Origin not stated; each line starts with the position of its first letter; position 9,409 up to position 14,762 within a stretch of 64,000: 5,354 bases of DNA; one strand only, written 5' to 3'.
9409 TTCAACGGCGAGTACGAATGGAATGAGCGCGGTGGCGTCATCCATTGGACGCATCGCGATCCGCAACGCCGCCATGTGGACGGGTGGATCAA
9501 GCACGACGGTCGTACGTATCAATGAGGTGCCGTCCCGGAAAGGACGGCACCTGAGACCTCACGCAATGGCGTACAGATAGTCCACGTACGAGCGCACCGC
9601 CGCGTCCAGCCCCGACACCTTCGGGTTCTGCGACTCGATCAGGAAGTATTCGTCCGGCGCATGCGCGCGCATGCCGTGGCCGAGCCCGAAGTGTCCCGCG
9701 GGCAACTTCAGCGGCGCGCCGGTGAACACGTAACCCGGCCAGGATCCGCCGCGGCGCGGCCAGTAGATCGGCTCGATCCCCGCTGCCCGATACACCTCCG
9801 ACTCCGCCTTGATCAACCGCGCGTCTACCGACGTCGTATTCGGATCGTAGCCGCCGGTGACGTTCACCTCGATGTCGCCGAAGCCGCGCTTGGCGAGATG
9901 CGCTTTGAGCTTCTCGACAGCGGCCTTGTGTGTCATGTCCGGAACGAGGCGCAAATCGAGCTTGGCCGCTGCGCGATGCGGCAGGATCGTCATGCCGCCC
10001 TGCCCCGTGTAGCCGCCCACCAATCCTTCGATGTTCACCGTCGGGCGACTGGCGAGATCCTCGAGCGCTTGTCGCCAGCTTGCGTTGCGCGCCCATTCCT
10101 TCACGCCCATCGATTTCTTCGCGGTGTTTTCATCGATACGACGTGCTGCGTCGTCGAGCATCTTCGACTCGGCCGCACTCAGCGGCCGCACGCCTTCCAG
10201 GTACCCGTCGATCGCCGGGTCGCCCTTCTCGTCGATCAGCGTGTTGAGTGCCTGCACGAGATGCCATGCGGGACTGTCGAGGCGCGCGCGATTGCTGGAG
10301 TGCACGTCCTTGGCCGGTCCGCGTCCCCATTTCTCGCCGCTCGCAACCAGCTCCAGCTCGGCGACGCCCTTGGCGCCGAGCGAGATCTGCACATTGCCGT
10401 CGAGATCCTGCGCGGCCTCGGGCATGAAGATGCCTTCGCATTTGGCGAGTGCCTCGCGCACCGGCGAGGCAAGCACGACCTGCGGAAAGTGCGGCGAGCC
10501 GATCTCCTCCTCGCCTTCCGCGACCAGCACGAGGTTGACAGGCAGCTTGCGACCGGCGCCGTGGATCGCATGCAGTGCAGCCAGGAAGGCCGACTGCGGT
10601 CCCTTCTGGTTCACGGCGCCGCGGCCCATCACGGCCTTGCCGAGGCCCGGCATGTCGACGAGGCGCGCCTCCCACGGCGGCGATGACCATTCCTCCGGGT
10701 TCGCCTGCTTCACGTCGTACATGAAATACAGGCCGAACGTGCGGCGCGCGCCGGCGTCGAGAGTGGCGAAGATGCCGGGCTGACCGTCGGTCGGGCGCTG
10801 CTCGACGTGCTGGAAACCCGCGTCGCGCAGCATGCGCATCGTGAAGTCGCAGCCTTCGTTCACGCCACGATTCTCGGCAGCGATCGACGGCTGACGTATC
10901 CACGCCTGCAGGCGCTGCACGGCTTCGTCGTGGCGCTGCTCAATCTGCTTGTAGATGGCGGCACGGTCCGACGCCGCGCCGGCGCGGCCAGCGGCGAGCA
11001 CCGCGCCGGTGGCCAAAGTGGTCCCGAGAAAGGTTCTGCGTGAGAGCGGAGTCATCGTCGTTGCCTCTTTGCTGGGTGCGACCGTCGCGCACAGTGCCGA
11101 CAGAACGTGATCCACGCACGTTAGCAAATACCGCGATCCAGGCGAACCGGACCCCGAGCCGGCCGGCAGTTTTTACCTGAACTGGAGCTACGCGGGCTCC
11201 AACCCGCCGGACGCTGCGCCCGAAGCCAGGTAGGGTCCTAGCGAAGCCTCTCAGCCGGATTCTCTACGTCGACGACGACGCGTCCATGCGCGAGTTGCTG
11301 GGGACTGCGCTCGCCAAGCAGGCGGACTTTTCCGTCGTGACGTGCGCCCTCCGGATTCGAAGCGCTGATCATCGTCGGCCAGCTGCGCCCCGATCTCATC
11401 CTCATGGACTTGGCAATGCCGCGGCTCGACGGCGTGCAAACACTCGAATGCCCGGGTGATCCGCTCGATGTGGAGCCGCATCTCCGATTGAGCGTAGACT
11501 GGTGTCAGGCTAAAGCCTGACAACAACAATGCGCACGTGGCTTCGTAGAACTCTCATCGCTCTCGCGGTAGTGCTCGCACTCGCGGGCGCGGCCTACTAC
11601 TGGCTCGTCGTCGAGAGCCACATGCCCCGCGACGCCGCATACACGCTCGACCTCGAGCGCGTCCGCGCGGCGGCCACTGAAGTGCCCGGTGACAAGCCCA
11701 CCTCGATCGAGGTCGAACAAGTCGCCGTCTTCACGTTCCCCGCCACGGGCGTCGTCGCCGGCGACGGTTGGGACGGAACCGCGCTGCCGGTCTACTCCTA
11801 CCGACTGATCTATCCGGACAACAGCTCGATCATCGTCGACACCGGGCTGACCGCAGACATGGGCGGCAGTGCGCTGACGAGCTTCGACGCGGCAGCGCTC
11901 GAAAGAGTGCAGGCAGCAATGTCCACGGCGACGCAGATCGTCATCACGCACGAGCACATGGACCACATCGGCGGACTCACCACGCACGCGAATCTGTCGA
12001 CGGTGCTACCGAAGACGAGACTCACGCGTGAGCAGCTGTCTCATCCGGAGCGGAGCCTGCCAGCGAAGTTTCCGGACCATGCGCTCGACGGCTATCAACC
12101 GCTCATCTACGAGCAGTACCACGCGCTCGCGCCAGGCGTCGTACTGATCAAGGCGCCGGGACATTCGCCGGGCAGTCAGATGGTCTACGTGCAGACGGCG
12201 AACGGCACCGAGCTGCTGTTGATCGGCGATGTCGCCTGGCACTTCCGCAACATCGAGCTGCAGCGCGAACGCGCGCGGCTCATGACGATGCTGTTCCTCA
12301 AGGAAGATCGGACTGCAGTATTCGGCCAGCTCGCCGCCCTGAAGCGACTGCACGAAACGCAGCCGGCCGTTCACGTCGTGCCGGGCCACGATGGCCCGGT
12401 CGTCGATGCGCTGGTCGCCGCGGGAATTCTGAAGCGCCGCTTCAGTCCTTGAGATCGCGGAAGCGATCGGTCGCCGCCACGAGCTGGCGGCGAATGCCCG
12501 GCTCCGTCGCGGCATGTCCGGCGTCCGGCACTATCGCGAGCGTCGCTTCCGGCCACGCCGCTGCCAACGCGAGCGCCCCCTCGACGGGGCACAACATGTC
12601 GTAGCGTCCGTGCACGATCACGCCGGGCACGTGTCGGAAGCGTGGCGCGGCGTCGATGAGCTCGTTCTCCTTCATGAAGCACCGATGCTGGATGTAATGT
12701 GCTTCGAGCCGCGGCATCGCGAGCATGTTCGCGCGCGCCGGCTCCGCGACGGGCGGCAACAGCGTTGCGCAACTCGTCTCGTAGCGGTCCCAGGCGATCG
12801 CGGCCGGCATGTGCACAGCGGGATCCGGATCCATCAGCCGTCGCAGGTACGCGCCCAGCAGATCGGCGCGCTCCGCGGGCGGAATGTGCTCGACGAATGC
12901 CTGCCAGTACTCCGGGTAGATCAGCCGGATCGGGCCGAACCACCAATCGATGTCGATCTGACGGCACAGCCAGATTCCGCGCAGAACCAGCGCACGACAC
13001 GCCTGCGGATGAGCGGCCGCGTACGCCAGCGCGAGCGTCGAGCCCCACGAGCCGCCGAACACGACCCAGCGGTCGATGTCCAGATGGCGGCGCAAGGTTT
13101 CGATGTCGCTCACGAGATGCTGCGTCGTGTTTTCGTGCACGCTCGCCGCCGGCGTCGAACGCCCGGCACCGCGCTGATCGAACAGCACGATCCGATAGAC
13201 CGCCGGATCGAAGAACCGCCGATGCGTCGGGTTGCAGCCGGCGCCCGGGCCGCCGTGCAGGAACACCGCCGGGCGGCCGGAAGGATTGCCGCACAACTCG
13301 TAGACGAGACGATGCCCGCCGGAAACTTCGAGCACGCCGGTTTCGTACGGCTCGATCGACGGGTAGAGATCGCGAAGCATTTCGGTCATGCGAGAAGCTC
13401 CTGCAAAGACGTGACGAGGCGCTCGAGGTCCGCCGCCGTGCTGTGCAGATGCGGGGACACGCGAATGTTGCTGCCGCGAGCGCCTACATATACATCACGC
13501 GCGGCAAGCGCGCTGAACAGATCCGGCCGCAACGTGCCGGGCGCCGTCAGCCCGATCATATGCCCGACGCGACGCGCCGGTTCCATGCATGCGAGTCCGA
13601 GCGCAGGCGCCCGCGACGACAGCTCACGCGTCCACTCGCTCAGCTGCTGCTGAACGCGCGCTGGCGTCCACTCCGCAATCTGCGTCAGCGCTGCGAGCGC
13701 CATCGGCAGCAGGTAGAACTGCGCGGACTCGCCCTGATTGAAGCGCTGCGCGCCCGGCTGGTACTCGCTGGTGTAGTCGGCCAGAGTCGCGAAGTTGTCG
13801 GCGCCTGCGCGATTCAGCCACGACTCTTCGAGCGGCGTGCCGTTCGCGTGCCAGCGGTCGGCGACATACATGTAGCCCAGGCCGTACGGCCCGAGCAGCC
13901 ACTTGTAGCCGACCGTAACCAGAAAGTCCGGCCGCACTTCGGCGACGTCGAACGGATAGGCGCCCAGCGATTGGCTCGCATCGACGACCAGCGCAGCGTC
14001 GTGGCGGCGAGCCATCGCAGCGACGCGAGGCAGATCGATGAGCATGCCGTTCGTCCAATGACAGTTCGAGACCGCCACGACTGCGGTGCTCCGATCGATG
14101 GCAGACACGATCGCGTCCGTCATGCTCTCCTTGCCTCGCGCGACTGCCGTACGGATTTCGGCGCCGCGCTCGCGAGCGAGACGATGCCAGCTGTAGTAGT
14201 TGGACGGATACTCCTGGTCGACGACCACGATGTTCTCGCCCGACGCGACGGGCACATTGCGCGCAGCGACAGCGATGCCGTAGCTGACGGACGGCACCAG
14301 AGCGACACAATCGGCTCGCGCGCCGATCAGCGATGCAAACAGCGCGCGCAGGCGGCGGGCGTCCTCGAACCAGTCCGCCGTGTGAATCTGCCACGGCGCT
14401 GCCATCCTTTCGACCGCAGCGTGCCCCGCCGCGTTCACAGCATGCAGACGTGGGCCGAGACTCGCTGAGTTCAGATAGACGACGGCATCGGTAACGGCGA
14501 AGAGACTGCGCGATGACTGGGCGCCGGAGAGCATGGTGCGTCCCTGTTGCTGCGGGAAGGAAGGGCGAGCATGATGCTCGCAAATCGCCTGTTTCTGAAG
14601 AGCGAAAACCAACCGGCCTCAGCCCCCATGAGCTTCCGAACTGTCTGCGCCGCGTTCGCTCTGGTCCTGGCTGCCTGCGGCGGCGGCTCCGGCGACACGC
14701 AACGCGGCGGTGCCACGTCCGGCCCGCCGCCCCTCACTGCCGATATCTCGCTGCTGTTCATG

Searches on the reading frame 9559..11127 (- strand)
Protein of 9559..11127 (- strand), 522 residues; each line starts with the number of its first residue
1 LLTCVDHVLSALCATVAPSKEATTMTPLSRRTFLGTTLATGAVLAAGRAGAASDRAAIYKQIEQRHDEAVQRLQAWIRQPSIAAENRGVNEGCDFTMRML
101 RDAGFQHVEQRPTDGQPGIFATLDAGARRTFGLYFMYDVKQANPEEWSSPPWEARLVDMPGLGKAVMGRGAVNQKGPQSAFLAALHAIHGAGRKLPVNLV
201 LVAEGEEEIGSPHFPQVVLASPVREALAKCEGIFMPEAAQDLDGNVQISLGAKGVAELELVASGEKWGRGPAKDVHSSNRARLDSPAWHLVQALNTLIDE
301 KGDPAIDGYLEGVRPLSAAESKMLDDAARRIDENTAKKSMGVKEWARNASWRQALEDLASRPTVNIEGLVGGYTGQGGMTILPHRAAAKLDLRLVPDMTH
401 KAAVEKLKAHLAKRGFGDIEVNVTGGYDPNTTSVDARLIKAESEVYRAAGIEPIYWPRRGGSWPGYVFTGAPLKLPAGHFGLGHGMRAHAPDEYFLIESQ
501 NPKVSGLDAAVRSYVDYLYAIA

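Call 75: search_protein_families(library=pfam, proteins=[window:9559-11127:-], max_evalue=0.00001)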
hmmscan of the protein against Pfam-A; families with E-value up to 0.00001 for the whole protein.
window:9559-11127:- (522 aa): 2 families
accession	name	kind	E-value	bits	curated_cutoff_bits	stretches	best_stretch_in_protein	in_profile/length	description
PF01546.33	Peptidase_M20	-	5e-13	49.9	24.6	1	144-499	14-192/206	Peptidase family M20/M25/M40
PF07687.19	M20_dimer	-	6.9e-11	42.5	21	1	272-414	15-102/107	Peptidase dimerisation domain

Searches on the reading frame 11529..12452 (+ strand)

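Call 75: search_protein_families(library=pfam, proteins=[window:11529-12452:+], max_evalue=0.00001)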
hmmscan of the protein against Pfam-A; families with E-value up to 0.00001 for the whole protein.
window:11529-12452:+ (307 aa): 2 families
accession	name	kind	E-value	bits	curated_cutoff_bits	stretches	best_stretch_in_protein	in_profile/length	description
PF00753.33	Lactamase_B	-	3.9e-11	43.7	22.7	1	85-222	3-140/196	Metallo-beta-lactamase superfamily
PF12706.13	Lactamase_B_2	-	8.2e-06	26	27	0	125-253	20-161/200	Beta-lactamase superfamily domain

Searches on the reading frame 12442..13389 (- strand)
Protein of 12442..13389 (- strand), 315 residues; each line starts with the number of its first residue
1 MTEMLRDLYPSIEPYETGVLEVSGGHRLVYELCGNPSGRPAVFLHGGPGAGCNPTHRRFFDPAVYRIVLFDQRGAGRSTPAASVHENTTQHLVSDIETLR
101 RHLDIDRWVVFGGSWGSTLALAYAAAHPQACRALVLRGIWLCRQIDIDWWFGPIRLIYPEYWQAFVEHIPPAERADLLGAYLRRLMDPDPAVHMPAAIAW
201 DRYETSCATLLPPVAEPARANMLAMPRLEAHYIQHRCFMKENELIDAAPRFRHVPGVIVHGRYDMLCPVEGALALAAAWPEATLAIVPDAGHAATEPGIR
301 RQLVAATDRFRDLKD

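Call 75: search_protein_families(library=pfam, proteins=[window:12442-13389:-], max_evalue=0.00001)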
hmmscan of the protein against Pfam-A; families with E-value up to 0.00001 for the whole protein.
window:12442-13389:- (315 aa): 2 families
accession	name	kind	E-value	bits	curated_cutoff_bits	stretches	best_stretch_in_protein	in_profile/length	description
PF00561.26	Abhydrolase_1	-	7.5e-32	111.4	25.8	1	42-294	4-240/245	alpha/beta hydrolase fold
PF12146.15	Hydrolase_4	-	2.8e-12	46.9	27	1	65-293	32-233/239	Serine aminopeptidase, S33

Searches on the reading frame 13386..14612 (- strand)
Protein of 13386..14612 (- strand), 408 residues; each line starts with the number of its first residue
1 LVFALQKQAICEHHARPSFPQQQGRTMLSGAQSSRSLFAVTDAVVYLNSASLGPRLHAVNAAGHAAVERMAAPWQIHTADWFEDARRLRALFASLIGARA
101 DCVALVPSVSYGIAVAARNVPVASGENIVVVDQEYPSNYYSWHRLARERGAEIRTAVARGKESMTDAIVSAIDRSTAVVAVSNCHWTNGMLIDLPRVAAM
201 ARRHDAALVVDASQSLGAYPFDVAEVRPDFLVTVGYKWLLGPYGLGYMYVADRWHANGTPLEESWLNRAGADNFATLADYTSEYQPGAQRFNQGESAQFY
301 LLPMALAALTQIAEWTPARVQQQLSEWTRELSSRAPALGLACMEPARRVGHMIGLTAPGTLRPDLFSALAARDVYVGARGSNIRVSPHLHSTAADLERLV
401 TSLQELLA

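Call 75: search_protein_families(library=pfam, proteins=[window:13386-14612:-], max_evalue=0.00001)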
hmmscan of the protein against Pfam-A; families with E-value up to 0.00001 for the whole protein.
window:13386-14612:- (408 aa): 1 family
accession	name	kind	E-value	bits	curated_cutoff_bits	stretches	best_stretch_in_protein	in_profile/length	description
PF00266.25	Aminotran_5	-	6.1e-30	104.9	21.5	1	66-382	29-340/371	Aminotransferase class-V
